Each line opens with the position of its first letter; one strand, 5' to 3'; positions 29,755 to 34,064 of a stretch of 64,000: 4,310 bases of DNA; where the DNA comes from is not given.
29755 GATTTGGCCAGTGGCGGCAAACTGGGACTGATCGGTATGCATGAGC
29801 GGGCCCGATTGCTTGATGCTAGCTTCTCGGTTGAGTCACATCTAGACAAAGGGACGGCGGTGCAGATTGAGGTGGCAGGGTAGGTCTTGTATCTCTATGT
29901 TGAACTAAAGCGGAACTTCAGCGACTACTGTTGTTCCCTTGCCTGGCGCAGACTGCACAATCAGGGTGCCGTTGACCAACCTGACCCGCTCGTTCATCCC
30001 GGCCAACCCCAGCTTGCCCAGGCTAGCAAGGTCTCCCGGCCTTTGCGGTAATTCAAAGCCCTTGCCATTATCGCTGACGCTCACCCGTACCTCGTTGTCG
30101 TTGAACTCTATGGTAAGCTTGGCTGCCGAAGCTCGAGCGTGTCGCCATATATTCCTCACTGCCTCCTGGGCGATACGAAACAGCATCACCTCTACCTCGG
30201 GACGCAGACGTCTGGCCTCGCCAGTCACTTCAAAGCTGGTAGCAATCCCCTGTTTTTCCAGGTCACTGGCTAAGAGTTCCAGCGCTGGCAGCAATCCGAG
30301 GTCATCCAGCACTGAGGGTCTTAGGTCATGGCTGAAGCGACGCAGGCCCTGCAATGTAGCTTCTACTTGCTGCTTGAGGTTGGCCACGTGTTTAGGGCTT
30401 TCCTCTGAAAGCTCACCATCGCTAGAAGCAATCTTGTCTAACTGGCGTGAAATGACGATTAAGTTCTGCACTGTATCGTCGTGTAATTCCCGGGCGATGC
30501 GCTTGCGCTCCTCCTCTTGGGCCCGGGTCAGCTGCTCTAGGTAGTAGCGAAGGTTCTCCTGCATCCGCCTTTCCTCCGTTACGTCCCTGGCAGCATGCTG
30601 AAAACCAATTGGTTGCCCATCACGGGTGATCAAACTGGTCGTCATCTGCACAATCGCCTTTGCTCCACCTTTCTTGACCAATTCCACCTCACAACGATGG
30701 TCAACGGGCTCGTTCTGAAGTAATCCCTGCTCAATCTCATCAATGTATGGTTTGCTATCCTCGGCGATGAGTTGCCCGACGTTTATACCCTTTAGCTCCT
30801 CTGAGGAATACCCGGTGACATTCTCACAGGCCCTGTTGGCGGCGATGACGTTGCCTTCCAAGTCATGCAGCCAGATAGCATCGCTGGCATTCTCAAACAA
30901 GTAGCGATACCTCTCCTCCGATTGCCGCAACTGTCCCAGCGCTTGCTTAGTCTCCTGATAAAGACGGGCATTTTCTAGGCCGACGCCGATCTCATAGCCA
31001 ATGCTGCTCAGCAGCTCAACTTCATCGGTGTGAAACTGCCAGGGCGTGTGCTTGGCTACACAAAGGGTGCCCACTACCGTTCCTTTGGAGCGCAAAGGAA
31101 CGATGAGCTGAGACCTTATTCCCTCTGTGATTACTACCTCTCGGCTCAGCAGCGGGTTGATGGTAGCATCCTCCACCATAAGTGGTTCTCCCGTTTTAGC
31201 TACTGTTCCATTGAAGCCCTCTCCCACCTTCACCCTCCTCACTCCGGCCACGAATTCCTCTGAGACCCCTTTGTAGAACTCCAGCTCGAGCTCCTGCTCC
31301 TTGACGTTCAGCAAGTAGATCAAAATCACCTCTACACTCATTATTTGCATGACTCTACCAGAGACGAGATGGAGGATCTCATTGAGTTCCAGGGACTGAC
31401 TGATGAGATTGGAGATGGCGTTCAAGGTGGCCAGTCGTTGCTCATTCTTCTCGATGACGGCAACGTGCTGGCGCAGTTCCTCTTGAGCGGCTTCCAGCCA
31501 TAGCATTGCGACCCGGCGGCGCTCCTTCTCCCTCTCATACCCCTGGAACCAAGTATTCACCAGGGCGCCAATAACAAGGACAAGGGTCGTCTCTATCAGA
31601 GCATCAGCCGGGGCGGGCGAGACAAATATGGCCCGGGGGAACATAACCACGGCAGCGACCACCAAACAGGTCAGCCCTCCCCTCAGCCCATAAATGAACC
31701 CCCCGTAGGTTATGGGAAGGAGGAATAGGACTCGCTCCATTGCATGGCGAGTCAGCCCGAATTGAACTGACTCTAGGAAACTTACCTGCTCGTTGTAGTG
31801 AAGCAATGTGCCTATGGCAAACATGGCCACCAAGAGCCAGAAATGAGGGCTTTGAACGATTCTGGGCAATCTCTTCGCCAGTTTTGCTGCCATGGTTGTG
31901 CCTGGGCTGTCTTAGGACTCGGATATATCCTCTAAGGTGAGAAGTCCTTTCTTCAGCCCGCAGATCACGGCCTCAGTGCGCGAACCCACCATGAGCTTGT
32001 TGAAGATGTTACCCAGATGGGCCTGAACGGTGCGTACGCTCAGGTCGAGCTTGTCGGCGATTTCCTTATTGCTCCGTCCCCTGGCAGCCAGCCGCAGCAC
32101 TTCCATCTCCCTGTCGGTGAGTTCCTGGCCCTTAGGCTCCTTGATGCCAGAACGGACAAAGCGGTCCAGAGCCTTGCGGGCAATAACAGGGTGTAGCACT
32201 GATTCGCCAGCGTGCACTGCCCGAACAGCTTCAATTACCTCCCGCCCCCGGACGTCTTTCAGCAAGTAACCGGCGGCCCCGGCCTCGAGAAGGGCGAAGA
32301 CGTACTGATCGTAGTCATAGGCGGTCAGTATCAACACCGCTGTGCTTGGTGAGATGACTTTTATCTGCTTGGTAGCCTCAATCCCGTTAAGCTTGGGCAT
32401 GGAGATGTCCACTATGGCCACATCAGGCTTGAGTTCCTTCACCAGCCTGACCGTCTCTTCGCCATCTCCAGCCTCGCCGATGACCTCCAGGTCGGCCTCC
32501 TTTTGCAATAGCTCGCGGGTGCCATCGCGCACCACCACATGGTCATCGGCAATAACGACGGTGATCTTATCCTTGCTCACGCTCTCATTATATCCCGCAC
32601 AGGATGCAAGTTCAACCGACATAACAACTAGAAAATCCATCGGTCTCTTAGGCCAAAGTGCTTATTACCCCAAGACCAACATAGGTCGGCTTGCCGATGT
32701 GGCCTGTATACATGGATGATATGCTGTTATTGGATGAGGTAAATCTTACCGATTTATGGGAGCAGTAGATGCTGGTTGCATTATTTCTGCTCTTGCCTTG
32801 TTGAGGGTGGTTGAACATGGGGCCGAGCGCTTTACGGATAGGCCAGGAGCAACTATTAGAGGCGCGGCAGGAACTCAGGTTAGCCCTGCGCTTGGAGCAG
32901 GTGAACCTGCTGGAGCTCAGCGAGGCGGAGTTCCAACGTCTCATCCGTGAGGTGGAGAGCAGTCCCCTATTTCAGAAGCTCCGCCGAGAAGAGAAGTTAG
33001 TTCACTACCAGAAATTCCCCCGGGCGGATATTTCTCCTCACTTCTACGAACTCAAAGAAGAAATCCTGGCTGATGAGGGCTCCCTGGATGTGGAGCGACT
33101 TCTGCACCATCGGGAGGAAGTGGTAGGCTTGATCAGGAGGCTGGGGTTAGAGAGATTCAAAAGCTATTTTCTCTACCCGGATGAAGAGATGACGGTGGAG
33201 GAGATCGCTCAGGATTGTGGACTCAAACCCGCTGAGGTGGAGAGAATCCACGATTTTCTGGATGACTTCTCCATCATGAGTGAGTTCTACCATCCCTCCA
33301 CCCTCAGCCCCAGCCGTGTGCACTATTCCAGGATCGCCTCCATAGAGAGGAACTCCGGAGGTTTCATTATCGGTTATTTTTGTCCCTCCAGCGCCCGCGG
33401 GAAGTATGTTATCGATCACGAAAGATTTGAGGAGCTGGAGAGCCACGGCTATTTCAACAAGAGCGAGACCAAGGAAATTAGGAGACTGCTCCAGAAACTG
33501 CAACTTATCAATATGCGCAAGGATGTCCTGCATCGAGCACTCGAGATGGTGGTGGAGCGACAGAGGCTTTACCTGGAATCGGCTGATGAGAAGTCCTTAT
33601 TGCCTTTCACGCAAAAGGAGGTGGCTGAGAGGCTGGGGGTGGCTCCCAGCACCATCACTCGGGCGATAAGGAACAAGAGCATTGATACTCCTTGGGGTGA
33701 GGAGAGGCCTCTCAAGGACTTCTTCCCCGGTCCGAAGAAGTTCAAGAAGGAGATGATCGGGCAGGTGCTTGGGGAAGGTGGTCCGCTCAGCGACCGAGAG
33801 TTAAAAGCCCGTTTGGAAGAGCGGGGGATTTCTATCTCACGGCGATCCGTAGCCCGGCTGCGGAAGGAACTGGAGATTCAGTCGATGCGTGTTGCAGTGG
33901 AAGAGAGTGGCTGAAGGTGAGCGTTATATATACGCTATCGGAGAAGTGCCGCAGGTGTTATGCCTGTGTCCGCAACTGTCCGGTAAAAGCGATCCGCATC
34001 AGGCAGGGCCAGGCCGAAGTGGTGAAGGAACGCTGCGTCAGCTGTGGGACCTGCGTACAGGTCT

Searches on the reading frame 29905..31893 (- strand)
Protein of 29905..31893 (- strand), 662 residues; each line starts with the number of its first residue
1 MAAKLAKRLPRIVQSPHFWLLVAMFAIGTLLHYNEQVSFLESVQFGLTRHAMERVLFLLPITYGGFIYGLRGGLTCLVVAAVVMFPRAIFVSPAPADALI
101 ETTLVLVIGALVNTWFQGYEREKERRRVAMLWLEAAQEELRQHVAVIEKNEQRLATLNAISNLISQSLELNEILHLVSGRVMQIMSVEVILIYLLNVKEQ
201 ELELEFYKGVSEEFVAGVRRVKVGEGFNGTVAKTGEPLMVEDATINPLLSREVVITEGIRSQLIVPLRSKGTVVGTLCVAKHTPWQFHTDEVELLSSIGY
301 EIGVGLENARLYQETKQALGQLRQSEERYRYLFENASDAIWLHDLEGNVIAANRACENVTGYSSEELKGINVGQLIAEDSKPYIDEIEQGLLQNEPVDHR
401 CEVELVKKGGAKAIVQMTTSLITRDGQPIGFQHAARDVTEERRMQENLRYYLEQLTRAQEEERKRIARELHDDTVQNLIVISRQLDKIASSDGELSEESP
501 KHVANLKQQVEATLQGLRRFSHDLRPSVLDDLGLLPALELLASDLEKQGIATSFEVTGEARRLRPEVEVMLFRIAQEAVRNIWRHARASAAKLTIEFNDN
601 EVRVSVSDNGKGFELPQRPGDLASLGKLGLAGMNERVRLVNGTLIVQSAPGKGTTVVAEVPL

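Call 23: search_protein_families(library=pfam, proteins=[window:29905-31893:-])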
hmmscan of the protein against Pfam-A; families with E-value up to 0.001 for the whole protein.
window:29905-31893:- (662 aa): 10 families
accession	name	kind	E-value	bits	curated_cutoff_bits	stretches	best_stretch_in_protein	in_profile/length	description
PF01590.32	GAF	-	1.1e-16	62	22.4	1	169-304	1-131/133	GAF domain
PF13185.12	GAF_2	-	1.6e-15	57.9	28.6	1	168-307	2-136/136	GAF domain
PF02518.31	HATPase_c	-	7e-14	52.6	26.4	1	568-662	3-109/111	Histidine kinase-, DNA gyrase B-, and HSP90-like ATPase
PF07730.19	HisKA_3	-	1.6e-13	51.5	24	1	462-529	1-68/68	Histidine kinase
PF00989.32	PAS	-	6.3e-11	42.7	22.6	1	327-438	1-113/113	PAS fold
PF13426.13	PAS_9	-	7.2e-11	42.7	27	1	337-440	1-103/103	PAS domain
PF13188.13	PAS_8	-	3.1e-09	36.8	21.8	1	327-379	1-49/65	PAS domain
PF08448.16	PAS_4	-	7.8e-08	33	23.1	1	333-443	1-110/110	PAS fold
PF08447.18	PAS_3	-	5e-05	23.9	25.6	1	350-432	2-86/89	PAS fold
PF13581.12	HATPase_c_2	-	0.00029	21.3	27.4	1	574-623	35-89/127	Histidine kinase-like ATPase domain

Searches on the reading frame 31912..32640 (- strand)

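Call 23: search_protein_families(library=pfam, proteins=[window:31912-32640:-])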
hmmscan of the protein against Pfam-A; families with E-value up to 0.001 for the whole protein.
window:31912-32640:- (242 aa): 7 families
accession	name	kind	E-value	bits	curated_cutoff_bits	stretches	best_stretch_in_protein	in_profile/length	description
PF00072.30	Response_reg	-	9e-28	97.1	30.2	1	28-140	1-111/111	Response regulator receiver domain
PF00196.25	GerE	-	6.1e-21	74.2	23.5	1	173-226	2-55/57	Bacterial regulatory proteins, luxR family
PF08281.18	Sigma70_r4_2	-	3e-06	27.2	25.7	1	172-209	9-47/54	Sigma-70, region 4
PF13384.12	HTH_23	-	7.2e-06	26.1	24.6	1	177-206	6-35/50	Homeodomain-like domain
PF04967.18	HTH_10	-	2.6e-05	24.4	23.1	1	174-217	1-52/53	HTH DNA binding domain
PF13518.12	HTH_28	-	0.00011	22.6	25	1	180-207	4-31/52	Helix-turn-helix domain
PF04545.22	Sigma70_r4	-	0.00012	22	24.1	1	172-216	3-48/50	Sigma-70, region 4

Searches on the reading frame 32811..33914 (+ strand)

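Call 23: search_protein_families(library=pfam, proteins=[window:32811-33914:+])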
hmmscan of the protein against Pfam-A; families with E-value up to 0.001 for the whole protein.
window:32811-33914:+ (367 aa): 12 families
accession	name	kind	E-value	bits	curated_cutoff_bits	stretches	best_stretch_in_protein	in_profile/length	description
PF04552.19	Sigma54_DBD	-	2e-21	76.8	22.8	1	217-358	5-154/160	Sigma-54, DNA binding domain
PF13545.12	HTH_Crp_2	-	3e-06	27.5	27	1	259-287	15-44/70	Crp-like helix-turn-helix domain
PF08281.18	Sigma70_r4_2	-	4.1e-06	26.8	25.7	0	266-286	27-47/54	Sigma-70, region 4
PF13542.12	HTH_Tnp_ISL3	-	1.1e-05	25.2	27.4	0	267-287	28-48/51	Helix-turn-helix domain of transposase family ISL3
PF13384.12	HTH_23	-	3.5e-05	23.9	24.6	0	267-288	19-40/50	Homeodomain-like domain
PF13412.12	HTH_24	-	3.5e-05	23.7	21.9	0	267-287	19-39/48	Winged helix-turn-helix DNA-binding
PF01381.28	HTH_3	-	4.2e-05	23.9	23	1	267-290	11-34/55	Helix-turn-helix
PF12728.13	HTH_17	-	6.7e-05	23.5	27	0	266-291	2-27/51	Helix-turn-helix domain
PF13730.12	HTH_36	-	0.00014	22.1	25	0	264-288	25-48/55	Helix-turn-helix domain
PF09339.16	HTH_IclR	-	0.00042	20.5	22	0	267-286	20-39/52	IclR helix-turn-helix domain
PF04545.22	Sigma70_r4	-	0.00055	19.8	24.1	0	249-284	7-39/50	Sigma-70, region 4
PF14493.12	HTH_40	-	0.00075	20.2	27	0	117-144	4-30/89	Helix-turn-helix domain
